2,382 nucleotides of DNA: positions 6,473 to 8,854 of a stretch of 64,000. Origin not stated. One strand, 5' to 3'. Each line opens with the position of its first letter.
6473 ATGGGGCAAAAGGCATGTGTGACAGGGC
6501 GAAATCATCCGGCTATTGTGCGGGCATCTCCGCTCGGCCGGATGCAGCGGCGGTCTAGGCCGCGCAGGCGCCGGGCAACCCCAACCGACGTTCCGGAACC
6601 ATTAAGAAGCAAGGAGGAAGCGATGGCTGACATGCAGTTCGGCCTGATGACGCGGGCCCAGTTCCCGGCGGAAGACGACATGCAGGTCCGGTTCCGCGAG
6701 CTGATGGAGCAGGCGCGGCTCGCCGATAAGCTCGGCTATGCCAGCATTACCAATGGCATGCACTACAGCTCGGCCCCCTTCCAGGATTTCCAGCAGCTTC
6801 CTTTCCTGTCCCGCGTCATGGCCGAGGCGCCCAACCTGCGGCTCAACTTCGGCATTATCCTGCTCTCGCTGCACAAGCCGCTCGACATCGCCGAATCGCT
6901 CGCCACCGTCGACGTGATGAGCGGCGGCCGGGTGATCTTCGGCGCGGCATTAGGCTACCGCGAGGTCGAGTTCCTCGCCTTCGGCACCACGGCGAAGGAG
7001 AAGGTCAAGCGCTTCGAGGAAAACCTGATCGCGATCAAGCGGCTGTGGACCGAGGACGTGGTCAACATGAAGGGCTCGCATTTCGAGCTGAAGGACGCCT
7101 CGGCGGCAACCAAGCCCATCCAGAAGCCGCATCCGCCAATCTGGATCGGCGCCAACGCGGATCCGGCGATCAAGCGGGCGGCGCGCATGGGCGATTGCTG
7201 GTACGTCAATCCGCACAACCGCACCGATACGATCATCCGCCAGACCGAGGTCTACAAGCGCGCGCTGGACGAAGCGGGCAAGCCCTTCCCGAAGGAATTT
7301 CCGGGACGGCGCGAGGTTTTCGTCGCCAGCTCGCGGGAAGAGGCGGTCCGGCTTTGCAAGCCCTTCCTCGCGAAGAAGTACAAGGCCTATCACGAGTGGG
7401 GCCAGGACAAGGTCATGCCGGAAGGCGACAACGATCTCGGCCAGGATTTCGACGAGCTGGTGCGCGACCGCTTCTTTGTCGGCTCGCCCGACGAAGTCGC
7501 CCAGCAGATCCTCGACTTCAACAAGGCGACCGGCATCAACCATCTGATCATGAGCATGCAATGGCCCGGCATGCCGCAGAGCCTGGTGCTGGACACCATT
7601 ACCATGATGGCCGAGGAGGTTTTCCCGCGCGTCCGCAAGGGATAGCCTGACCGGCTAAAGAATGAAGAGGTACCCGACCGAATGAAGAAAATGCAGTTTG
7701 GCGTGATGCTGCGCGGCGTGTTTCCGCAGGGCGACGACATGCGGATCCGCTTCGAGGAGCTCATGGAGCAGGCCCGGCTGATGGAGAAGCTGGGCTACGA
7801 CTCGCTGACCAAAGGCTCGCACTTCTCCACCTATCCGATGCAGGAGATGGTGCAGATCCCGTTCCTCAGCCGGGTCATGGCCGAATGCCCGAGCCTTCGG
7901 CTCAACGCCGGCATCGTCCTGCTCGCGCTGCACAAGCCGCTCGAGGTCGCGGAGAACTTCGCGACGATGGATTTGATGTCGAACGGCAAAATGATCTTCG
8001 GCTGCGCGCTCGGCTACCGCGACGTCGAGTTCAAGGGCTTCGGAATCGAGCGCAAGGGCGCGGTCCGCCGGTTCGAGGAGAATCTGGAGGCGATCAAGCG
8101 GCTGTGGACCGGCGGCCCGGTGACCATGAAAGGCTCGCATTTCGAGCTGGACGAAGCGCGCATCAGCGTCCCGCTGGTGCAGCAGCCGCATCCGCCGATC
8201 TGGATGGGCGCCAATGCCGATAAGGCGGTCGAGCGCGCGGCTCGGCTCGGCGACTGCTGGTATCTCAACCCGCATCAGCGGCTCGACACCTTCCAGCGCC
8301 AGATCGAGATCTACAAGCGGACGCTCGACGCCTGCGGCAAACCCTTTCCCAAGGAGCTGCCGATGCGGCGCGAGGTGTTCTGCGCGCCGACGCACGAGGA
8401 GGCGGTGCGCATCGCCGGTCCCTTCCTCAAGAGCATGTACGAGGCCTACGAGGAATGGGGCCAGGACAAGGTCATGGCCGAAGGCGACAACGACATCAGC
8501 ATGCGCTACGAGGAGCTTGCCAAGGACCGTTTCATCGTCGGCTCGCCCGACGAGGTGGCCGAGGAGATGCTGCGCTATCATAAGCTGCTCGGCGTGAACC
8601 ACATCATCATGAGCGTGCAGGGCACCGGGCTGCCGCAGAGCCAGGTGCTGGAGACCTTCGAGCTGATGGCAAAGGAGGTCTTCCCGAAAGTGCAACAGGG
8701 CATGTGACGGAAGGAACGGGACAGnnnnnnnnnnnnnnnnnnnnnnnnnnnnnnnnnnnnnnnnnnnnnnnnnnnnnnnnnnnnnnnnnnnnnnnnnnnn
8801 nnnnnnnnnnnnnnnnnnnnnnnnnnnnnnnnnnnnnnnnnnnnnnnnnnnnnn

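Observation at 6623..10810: Four tandem luciferase-like oxidoreductase paralogs converging on an F420 operon: candidate F420-dependent multi-paralog redox system with unknown substrate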

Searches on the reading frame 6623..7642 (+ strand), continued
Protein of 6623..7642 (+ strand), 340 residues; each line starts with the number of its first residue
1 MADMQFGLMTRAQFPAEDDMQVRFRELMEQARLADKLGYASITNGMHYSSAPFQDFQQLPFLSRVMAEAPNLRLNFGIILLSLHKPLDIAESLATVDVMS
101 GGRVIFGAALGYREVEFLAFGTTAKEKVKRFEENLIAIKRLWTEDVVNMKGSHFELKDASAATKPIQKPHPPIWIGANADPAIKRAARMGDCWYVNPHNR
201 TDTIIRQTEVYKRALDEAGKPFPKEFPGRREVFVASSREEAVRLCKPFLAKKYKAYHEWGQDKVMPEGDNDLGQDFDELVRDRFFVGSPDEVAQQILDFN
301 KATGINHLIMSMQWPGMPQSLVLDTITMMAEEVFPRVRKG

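Call 76: search_protein_families(library=pfam, proteins=[L002:4416-5894:+, L002:5971-7338:+, L002:8051-8782:-, L002:8845-9951:-, L002:12113-12703:+, L002:18251-19402:-, L002:19588-20325:+, L006:7569-8879:+, L006:9186-10001:+, L006:11085-13289:+], max_evalue=0.00001)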
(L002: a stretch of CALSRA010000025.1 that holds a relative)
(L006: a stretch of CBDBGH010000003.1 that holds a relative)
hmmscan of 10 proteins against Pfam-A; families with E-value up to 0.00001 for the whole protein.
L002:4416-5894:+ (493 aa): 1 family
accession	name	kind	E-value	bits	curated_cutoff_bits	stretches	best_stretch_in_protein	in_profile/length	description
PF01970.21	TctA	-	9.2e-154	512.5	28.9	1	17-434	1-422/423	Tripartite tricarboxylate transporter TctA family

L002:5971-7338:+ (456 aa): 2 families
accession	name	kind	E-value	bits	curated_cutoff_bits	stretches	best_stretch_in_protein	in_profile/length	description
PF13701.12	DDE_Tnp_1_4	-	1.9e-144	481.6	34.7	1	22-450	3-434/435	Transposase DDE domain group 1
PF01609.27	DDE_Tnp_1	-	1.3e-23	84.3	23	1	164-386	7-200/200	Transposase DDE domain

L002:8051-8782:- (244 aa): 2 families
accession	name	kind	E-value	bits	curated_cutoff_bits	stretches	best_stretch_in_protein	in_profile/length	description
PF13340.11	DUF4096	-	1.9e-27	95.7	34.3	1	35-107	1-75/76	Putative transposase of IS4/5 family (DUF4096)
PF01609.27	DDE_Tnp_1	-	6.2e-10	39.6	23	1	125-174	4-56/200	Transposase DDE domain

L002:8845-9951:- (369 aa): 1 family
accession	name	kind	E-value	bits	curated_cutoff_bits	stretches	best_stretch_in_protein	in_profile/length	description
PF00296.26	Bac_luciferase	-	2.1e-59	201.9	27.9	1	20-326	12-306/314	Luciferase-like monooxygenase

L002:12113-12703:+ (197 aa): 0 families

L002:18251-19402:- (384 aa): 4 families
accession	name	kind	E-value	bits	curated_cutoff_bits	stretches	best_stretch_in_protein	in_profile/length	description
PF00441.29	Acyl-CoA_dh_1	-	8.6e-35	120.5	22.4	1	240-376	12-148/150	Acyl-CoA dehydrogenase, C-terminal domain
PF02771.21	Acyl-CoA_dh_N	-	4.8e-18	66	22.9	1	6-118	1-113/113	Acyl-CoA dehydrogenase, N-terminal domain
PF08028.16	Acyl-CoA_dh_2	-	8.5e-17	62.1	22.7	1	253-360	10-127/134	Acyl-CoA dehydrogenase, C-terminal domain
PF02770.24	Acyl-CoA_dh_M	-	1.5e-15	57.5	33.3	1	123-217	2-97/97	Acyl-CoA dehydrogenase, middle domain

L002:19588-20325:+ (246 aa): 0 families

L006:7569-8879:+ (437 aa): 0 families

L006:9186-10001:+ (272 aa): 2 families
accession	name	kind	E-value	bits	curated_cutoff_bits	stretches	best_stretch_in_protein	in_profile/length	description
PF01983.22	CofC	-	8e-20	71.4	22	1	22-224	4-195/217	Guanylyl transferase CofC like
PF12804.13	NTP_transf_3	-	4.5e-11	43.6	27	1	50-158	25-131/160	MobA-like NTP transferase domain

L006:11085-13289:+ (735 aa): 0 families

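Call 77: search_protein_families(library=ncbifam, proteins=[L002:8845-9951:-], max_evalue=1e-25)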
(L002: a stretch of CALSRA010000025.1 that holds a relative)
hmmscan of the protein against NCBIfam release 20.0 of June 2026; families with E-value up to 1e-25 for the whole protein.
L002:8845-9951:- (369 aa): 7 families
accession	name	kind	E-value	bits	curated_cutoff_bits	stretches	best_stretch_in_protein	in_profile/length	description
TIGR03617.1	F420_MSMEG_2256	subfamily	1.7e-109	365.6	278.15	1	40-354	1-315/318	TIGR03617 family F420-dependent LLM class oxidoreductase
TIGR03559.1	F420_Rv3520c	subfamily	5.2e-29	101.3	335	1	36-326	15-313/325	LLM class F420-dependent oxidoreductase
NF002619.0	PRK02271.1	equivalog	1.9e-28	99.7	276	1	28-325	8-293/329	5,10-methylenetetrahydromethanopterin reductase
TIGR03564.1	F420_MSMEG_4879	subfamily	3.8e-28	98.9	234.25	1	38-284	3-237/265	TIGR03564 family F420-dependent LLM class oxidoreductase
TIGR04024.1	F420_NP1902A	hypoth_equivalog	7.4e-28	97.2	345.4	1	31-337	12-307/330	TIGR04024 family LLM class F420-dependent oxidoreductase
TIGR03555.1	F420_mer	equivalog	1.3e-27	97.1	348.7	1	28-325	6-292/325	5,10-methylenetetrahydromethanopterin reductase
TIGR03619.1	F420_Rv2161c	subfamily_domain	6.4e-26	91.4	166.9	0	57-239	43-217/247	TIGR03619 family F420-dependent LLM class oxidoreductase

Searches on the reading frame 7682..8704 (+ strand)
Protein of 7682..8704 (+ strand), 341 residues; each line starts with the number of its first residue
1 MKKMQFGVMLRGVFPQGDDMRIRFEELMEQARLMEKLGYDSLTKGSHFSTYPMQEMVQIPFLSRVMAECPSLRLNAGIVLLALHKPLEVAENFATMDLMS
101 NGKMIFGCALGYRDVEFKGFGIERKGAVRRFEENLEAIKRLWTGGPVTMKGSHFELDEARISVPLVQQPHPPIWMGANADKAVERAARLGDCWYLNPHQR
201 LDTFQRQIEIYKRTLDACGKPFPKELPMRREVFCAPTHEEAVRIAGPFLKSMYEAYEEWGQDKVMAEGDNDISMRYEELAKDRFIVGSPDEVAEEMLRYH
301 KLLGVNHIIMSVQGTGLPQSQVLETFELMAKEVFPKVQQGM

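Call 7: search_protein_families(library=ncbifam, proteins=[window:7682-8704:+], max_evalue=0.001)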
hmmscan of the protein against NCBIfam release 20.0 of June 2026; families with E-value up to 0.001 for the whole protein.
window:7682-8704:+ (341 aa): 32 families (the best 25 are shown)
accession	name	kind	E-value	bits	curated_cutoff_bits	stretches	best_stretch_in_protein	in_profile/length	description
TIGR03619.1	F420_Rv2161c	subfamily_domain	1.2e-34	120.1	166.9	1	31-230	4-216/247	TIGR03619 family F420-dependent LLM class oxidoreductase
TIGR03858.1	LLM_2I7G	subfamily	1e-25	90.4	462.25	1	22-338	23-337/337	Atu2307/SP_0267 family LLM class monooxygenase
TIGR04027.1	LLM_KPN_01858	hypoth_equivalog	2.1e-23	82.8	412.9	1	22-337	17-325/326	putative FMN-dependent luciferase-like monooxygenase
TIGR03560.1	F420_Rv1855c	subfamily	7.3e-23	81.6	231.4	1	23-221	11-218/227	TIGR03560 family F420-dependent LLM class oxidoreductase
TIGR04036.1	LLM_CE1758_fam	subfamily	4.4e-21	75.1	479.1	1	23-339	26-333/355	CE1758 family FMN-dependent luciferase-like monooxygenase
TIGR04020.1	seco_metab_LLM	subfamily_domain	5.2e-21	75.1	244.45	1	23-329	17-337/341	MupA/Atu3671 family FMN-dependent luciferase-like monooxygenase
TIGR03558.1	oxido_grp_1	subfamily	5.9e-21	75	166.95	1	15-331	10-324/325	MsnO8 family LLM class oxidoreductase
NF002619.0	PRK02271.1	equivalog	5.1e-20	72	276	1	24-201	13-182/329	5,10-methylenetetrahydromethanopterin reductase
TIGR03571.1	lucif_BA3436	subfamily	7.4e-20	71.4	303.9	1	58-225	69-236/304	TIGR03571 family LLM class oxidoreductase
TIGR03621.1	F420_MSMEG_2516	subfamily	1.3e-17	63.9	213.15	1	24-198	13-178/295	TIGR03621 family F420-dependent LLM class oxidoreductase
TIGR04021.1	LLM_DMSO2_sfnG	equivalog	1.9e-17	63.7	382.95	1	27-311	30-326/350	dimethylsulfone monooxygenase SfnG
TIGR03565.1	alk_sulf_monoox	equivalog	2.6e-17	62.9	518.2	1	82-277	78-271/346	FMNH2-dependent alkanesulfonate monooxygenase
NF001939.1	PRK00719.1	subfamily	1.1e-16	60.6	510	1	82-256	78-251/373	alkanesulfonate monooxygenase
TIGR03555.1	F420_mer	equivalog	1.1e-15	57.8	348.7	1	25-220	12-199/325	5,10-methylenetetrahydromethanopterin reductase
TIGR04024.1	F420_NP1902A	hypoth_equivalog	1.2e-13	50.5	345.4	1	24-209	14-198/330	TIGR04024 family LLM class F420-dependent oxidoreductase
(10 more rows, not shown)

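Call 8: search_protein_families(library=pfam, proteins=[window:7682-8704:+], max_evalue=0.001)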
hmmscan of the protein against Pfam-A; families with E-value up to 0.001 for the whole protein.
window:7682-8704:+ (341 aa): 1 family
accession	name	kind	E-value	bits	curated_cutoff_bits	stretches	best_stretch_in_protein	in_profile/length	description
PF00296.26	Bac_luciferase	-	7.4e-53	180.4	27.9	1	4-303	1-311/314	Luciferase-like monooxygenase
